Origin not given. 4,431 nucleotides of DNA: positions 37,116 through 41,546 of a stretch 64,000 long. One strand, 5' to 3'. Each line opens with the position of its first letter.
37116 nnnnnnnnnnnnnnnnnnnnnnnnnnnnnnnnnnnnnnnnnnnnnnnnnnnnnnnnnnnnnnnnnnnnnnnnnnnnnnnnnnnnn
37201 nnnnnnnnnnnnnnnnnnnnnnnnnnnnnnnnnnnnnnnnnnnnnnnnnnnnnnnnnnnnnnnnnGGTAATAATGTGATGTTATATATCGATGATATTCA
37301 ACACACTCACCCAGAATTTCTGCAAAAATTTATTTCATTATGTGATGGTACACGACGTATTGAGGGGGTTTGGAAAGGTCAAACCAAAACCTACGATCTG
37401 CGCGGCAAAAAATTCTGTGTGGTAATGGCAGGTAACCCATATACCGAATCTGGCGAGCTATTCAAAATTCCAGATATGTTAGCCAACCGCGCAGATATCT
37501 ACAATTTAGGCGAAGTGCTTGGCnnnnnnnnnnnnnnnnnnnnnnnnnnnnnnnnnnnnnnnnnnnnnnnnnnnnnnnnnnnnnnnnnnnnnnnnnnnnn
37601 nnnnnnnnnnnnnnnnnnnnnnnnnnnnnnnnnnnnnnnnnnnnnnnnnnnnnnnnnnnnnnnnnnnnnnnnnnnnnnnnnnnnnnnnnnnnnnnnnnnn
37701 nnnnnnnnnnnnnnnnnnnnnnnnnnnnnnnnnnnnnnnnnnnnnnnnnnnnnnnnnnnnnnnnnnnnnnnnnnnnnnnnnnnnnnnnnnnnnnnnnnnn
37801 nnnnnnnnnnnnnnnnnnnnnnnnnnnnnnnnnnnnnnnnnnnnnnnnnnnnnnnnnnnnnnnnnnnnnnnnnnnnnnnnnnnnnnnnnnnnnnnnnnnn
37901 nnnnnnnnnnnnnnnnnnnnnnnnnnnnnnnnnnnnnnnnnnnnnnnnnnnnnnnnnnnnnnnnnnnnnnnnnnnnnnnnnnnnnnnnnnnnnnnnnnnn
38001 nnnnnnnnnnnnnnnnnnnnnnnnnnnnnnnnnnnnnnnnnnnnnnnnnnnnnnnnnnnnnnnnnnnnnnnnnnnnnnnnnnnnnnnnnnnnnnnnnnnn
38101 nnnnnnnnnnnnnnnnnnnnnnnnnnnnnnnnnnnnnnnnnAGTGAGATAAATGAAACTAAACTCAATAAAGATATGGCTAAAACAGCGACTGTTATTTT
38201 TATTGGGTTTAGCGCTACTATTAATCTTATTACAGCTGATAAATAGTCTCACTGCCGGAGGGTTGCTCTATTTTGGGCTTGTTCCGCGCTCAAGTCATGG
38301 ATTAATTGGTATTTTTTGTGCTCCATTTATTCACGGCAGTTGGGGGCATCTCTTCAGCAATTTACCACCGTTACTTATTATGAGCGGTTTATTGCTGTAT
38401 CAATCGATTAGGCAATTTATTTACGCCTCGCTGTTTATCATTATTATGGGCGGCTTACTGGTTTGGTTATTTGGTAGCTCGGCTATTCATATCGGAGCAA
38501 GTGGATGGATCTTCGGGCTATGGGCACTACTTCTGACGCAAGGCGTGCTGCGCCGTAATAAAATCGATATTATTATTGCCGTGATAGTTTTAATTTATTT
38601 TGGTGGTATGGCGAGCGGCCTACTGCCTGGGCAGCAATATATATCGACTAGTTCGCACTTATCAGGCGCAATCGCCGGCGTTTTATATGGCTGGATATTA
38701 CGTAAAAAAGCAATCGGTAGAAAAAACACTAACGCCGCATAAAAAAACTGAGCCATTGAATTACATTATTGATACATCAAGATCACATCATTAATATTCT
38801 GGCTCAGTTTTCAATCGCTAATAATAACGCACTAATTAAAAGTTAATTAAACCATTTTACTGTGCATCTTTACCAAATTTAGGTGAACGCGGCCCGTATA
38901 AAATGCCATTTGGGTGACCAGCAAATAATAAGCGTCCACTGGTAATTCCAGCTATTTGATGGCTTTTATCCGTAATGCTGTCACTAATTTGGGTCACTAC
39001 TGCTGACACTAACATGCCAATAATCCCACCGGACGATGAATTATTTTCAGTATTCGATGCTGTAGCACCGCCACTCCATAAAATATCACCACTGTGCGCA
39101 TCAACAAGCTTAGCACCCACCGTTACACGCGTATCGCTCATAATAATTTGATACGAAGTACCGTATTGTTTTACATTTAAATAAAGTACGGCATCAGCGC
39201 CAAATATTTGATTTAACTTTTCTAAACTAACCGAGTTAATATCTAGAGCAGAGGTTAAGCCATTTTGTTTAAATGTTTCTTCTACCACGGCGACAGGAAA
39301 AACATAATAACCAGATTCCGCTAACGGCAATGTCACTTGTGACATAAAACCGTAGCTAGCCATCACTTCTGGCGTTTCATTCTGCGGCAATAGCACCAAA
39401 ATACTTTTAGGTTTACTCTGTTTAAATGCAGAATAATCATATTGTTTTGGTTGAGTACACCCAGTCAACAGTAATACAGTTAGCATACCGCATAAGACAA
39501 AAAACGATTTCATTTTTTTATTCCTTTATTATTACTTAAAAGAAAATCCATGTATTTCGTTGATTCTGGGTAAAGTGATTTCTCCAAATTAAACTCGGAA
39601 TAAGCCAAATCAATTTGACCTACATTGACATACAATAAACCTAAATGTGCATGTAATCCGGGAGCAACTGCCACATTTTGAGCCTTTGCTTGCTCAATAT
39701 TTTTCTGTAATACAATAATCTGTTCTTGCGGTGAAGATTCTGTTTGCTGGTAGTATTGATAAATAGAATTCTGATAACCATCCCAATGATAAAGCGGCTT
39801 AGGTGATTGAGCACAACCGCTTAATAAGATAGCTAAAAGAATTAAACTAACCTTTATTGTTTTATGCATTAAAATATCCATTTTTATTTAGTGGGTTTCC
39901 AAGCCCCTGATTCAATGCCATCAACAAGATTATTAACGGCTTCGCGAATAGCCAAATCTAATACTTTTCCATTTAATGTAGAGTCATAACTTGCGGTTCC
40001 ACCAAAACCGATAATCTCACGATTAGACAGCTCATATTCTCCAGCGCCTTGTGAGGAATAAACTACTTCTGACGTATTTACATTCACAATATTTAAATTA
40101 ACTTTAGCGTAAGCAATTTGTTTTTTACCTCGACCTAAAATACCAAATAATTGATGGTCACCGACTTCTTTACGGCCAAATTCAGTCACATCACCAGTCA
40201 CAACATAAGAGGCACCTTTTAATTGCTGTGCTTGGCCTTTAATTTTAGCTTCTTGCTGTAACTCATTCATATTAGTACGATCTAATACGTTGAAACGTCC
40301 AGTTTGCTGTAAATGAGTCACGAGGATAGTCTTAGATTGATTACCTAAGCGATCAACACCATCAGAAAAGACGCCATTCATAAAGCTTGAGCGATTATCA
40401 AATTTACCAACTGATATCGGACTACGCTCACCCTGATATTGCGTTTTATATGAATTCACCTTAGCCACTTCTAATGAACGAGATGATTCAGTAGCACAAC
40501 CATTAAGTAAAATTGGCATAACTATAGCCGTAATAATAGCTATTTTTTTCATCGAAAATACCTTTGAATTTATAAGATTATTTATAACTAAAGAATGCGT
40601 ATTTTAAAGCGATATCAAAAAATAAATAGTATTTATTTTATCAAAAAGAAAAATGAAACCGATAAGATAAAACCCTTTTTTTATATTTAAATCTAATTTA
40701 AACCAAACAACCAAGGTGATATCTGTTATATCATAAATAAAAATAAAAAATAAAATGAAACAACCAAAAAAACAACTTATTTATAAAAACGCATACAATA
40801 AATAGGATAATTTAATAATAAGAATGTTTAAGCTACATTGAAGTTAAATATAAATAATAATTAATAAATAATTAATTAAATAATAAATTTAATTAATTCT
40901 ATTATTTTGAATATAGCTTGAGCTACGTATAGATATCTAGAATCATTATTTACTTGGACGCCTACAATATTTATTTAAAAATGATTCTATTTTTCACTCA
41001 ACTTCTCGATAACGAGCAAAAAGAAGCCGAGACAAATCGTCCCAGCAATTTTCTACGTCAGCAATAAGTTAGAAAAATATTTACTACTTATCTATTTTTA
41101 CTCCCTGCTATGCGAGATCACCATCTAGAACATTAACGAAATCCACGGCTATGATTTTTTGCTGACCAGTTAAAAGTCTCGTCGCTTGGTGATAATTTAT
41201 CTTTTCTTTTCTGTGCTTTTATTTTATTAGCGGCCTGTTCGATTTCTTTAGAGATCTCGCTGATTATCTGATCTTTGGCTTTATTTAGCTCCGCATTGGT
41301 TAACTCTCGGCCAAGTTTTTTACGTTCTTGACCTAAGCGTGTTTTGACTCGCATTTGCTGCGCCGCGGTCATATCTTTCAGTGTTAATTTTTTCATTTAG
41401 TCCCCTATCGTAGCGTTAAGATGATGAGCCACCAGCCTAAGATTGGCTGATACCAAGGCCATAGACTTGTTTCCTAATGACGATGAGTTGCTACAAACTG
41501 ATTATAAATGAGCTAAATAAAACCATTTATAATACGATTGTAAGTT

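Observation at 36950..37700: AAA+ module of the giant protein has dynein/midasin-type sensor motifs rather than classical MoxR/RavA ones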

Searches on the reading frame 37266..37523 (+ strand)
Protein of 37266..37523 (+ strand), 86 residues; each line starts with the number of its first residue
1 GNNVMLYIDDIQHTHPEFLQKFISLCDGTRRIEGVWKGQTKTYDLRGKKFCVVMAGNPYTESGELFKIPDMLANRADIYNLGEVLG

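Call 76: search_solved_structures(query=A5, max_evalue=10, show_alignments=5)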
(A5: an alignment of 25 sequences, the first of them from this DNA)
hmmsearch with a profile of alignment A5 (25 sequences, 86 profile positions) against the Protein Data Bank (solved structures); distinct sequences matched with E-value up to 10: 3.
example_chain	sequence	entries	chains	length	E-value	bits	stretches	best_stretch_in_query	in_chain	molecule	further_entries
4hhu_A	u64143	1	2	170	0.56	13.7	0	40-59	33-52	OR280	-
5m59_B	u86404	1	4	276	1.2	12.7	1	8-54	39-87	Putative pre-mRNA splicing factor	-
5z1v_A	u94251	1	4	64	1.6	12.3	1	21-57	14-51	AvrPib protein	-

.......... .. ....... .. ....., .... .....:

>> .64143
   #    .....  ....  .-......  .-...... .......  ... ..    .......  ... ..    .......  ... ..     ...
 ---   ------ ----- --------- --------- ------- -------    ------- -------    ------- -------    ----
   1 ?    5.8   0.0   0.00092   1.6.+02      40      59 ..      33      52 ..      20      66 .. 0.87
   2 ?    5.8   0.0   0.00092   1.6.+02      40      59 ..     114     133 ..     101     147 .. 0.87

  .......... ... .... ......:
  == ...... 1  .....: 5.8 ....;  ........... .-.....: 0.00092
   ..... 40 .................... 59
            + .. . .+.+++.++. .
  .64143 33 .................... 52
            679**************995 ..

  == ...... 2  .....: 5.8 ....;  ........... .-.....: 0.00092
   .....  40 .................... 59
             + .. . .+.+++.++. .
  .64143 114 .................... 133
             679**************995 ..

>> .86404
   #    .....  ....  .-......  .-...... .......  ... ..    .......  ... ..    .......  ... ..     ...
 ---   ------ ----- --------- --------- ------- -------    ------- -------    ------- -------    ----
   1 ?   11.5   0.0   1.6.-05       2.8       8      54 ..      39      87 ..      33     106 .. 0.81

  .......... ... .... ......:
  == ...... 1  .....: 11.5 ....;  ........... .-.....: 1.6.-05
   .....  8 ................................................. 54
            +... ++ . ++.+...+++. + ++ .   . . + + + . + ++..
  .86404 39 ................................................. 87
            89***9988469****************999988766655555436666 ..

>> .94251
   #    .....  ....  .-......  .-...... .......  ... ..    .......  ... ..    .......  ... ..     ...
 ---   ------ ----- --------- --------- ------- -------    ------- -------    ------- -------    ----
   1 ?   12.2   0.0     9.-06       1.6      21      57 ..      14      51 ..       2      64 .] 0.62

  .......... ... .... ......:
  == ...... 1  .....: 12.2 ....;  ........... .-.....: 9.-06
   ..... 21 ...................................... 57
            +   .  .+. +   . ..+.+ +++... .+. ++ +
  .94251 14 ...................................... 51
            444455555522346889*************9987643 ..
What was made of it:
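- On Dynein / midasin: The profile of aa 1360-1445 finds no AAA+ chain among PDB sequences at E <= 10 (call 76).
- Closest known: Midasin. Different: No sequence-level similarity to the sensor segment is detectable (call 76).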

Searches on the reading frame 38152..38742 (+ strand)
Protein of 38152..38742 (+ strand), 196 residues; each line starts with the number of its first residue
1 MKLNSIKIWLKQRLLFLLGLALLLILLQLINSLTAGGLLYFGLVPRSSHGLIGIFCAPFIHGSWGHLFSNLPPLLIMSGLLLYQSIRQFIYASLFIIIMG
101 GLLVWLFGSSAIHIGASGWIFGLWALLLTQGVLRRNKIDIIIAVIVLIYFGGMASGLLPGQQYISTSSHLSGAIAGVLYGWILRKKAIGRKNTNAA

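Call 5: search_protein_families(library=pfam, proteins=[window:38152-38742:+], max_evalue=0.1)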
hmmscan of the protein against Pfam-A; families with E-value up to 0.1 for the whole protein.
window:38152-38742:+ (196 aa): 1 family
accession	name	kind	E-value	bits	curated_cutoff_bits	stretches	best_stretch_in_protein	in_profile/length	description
PF01694.28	Rhomboid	-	2.5e-20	73.6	22.6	1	51-185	4-142/143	Rhomboid domain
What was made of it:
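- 38152..38742 (+): Short rhomboid intramembrane serine protease (196 aa), 10 nt after the giant ORF. It is an accessory gene of the module in some lineages. Pfam Rhomboid, E 2.5e-20 (call 5).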

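Call 6: search_protein_families(library=ncbifam, proteins=[window:38152-38742:+], max_evalue=0.1)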
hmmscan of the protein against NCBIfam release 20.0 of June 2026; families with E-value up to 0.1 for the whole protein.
window:38152-38742:+ (196 aa): 1 family
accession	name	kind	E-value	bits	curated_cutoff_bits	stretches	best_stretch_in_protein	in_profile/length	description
TIGR03902.1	rhom_GG_sort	equivalog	5.5e-07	29.7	84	1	54-179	19-152/154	rhombosortase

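Call 7: search_protein_families(library=padloc, proteins=[window:38152-38742:+], max_evalue=0.1)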
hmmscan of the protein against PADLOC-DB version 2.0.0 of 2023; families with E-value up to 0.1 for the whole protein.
window:38152-38742:+ (196 aa): 0 families

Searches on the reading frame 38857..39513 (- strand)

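Call 49: search_protein_families(library=ncbifam, proteins=[window:38857-39513:-], max_evalue=0.00001)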
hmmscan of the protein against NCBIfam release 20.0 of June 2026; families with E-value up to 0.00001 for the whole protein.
window:38857-39513:- (218 aa): 0 families

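Call 98: search_protein_families(library=pfam, proteins=[window:38857-39513:-], max_evalue=0.001)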
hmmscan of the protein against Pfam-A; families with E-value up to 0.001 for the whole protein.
window:38857-39513:- (218 aa): 1 family
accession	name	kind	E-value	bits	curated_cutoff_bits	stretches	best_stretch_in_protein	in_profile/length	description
PF05643.16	GNA1162-like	-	7e-87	290.2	25.9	1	25-209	1-185/185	Putative lipoprotein GNA1162-like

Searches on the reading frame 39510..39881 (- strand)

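Call 49: search_protein_families(library=ncbifam, proteins=[window:39510-39881:-], max_evalue=0.00001)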
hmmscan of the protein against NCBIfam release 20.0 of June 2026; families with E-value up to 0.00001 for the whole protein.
window:39510-39881:- (123 aa): 0 families

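Call 98: search_protein_families(library=pfam, proteins=[window:39510-39881:-], max_evalue=0.001)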
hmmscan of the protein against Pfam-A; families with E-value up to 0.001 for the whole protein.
window:39510-39881:- (123 aa): 1 family
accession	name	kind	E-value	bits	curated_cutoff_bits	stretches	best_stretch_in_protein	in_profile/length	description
PF16068.10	DUF4810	-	6.7e-31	107.1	34.7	1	30-114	1-85/85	Domain of unknown function (DUF4810)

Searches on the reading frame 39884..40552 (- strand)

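Call 49: search_protein_families(library=ncbifam, proteins=[window:39884-40552:-], max_evalue=0.00001)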
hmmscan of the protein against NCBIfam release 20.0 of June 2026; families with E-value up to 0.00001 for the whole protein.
window:39884-40552:- (222 aa): 0 families

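Call 98: search_protein_families(library=pfam, proteins=[window:39884-40552:-], max_evalue=0.001)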
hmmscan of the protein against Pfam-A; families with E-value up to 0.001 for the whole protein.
window:39884-40552:- (222 aa): 3 families
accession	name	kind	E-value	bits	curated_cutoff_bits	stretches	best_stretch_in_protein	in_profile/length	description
PF03783.19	CsgG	-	5.6e-28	98.1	20.8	1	40-220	6-208/210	Curli production assembly/transport component CsgG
PF04052.18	TolB_N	-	2.8e-06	27.8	22.4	1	61-128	26-89/106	TolB amino-terminal domain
PF13036.11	LpoB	-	3.5e-05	24.2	22.3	1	77-169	54-145/147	Peptidoglycan-synthase activator LpoB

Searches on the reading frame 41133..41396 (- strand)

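Call 98: search_protein_families(library=pfam, proteins=[window:41133-41396:-], max_evalue=0.001)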
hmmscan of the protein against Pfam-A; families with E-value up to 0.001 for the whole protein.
window:41133-41396:- (87 aa): 1 family
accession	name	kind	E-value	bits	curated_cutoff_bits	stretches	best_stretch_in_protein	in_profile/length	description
PF11656.13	DUF3811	-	1.6e-29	102.5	23.5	1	1-87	1-88/88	YjbD family (DUF3811)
